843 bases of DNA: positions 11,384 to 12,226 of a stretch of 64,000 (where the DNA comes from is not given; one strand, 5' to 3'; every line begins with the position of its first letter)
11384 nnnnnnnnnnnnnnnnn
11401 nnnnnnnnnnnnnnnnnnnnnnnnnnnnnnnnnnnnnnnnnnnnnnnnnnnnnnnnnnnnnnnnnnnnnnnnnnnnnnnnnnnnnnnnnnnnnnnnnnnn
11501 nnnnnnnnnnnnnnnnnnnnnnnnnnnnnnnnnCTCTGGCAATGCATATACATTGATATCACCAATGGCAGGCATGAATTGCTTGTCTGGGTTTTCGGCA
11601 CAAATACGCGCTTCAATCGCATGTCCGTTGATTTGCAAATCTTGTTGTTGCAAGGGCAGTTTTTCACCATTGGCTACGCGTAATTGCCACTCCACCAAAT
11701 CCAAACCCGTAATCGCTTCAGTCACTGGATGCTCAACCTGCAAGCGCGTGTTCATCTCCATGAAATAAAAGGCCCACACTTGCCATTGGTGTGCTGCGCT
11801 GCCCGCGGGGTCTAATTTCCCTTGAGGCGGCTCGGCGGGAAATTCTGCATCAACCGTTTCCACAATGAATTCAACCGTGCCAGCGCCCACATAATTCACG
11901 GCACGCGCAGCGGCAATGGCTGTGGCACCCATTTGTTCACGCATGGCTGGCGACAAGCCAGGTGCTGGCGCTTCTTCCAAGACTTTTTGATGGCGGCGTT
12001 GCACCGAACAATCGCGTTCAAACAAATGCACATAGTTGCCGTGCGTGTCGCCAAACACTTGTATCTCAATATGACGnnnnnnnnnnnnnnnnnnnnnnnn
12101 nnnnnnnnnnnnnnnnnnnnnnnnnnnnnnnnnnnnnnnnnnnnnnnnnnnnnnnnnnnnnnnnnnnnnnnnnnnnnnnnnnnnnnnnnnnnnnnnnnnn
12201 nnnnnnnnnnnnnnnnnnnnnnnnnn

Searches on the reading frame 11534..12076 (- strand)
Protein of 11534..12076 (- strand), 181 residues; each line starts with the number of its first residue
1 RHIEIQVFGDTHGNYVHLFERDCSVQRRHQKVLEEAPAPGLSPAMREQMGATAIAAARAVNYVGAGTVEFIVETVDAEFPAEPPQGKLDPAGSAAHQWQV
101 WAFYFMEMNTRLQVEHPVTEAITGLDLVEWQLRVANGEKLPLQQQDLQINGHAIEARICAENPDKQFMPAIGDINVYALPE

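Call 53: search_solved_structures(query=window:11534-12076:-, show_alignments=2, max_evalue=1e-20)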
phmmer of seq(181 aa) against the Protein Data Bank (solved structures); distinct sequences matched with E-value up to 1e-20: 75 (the best 60 are shown).
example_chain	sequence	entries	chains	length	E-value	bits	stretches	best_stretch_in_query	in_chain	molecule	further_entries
8j4z_E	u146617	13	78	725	1e-60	208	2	1-74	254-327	Methylcrotonoyl-CoA carboxylase subunit alpha, mitochondrial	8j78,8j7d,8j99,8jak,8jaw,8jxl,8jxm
3u9s_A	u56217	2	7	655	6e-58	199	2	102-177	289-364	Methylcrotonyl-CoA carboxylase, alpha-subunit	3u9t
9tps_G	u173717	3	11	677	4.5e-55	189.6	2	1-76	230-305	Biotin carboxylase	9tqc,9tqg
8hz5_A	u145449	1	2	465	1.1e-53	185.1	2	102-180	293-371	Biotin carboxylase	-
6ybp_G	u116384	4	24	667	4e-53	183.3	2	101-181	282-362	Propionyl-CoA carboxylase alpha subunit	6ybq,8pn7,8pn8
2vpq_A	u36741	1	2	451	5.9e-53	182.7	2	103-180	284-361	ACETYL-COA CARBOXYLASE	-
9yx0_D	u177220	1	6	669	6.6e-52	179.3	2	1-73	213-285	biotin carboxylase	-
9eb7_A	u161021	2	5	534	8.1e-51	175.8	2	1-73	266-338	Biotin carboxylase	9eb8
5ks8_A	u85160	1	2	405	4.5e-50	173.4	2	1-74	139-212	Pyruvate carboxylase subunit alpha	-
9zvm_C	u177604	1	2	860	2.4e-48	167.7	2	1-73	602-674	Maltodextrin-binding protein,Biotin carboxylase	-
8hz4_A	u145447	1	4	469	2.5e-48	167.7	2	1-73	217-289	Biotin carboxylase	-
7kct_A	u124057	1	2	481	4.6e-48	166.8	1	103-180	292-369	2-oxoglutarate carboxylase small subunit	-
7kbl_A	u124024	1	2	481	4.6e-48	166.8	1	103-180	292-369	2-oxoglutarate carboxylase small subunit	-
7kc7_A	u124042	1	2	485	4.7e-48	166.8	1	103-180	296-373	2-oxoglutarate carboxylase small subunit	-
3n6r_A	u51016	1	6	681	5.2e-48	166.6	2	1-73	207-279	Propionyl-CoA carboxylase, alpha subunit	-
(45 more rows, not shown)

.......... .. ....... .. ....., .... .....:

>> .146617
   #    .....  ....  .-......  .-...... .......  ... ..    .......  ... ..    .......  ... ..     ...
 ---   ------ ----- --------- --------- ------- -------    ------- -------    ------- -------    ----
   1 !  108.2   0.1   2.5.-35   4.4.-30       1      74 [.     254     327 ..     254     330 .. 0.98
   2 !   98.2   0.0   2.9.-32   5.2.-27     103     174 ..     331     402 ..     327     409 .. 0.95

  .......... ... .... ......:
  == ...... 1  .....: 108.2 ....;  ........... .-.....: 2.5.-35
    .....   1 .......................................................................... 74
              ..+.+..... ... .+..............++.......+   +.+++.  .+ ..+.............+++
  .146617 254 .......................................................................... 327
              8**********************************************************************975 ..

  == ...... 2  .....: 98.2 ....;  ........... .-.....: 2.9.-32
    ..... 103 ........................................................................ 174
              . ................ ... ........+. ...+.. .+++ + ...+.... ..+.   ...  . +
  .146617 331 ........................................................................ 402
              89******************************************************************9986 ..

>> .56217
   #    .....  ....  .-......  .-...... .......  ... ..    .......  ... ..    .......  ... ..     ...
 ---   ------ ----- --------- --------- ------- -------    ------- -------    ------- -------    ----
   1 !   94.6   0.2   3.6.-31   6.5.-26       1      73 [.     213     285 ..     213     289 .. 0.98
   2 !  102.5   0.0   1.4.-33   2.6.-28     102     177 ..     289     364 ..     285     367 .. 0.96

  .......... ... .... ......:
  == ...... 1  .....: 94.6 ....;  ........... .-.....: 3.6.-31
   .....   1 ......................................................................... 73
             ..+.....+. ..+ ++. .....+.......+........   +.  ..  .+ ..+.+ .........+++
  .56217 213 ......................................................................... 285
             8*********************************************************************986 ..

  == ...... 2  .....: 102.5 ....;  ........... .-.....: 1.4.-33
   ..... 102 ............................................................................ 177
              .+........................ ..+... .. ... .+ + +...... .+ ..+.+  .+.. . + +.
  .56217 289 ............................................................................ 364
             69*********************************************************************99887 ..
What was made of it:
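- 11769..11849 (-): BRE copy 2, in frame in the methylcrotonyl-CoA carboxylase alpha (liuD-like) gene 10586-12724 (-). It is decayed, with three internal deletions (-3, -1, -2 nt) relative to the copy in a relative whose gene is 94.7% identical. The insert replaces a 3-residue turn of solved MCCase structures (call 53).
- In MCCase the insert replaces a 3-residue turn (call 53).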
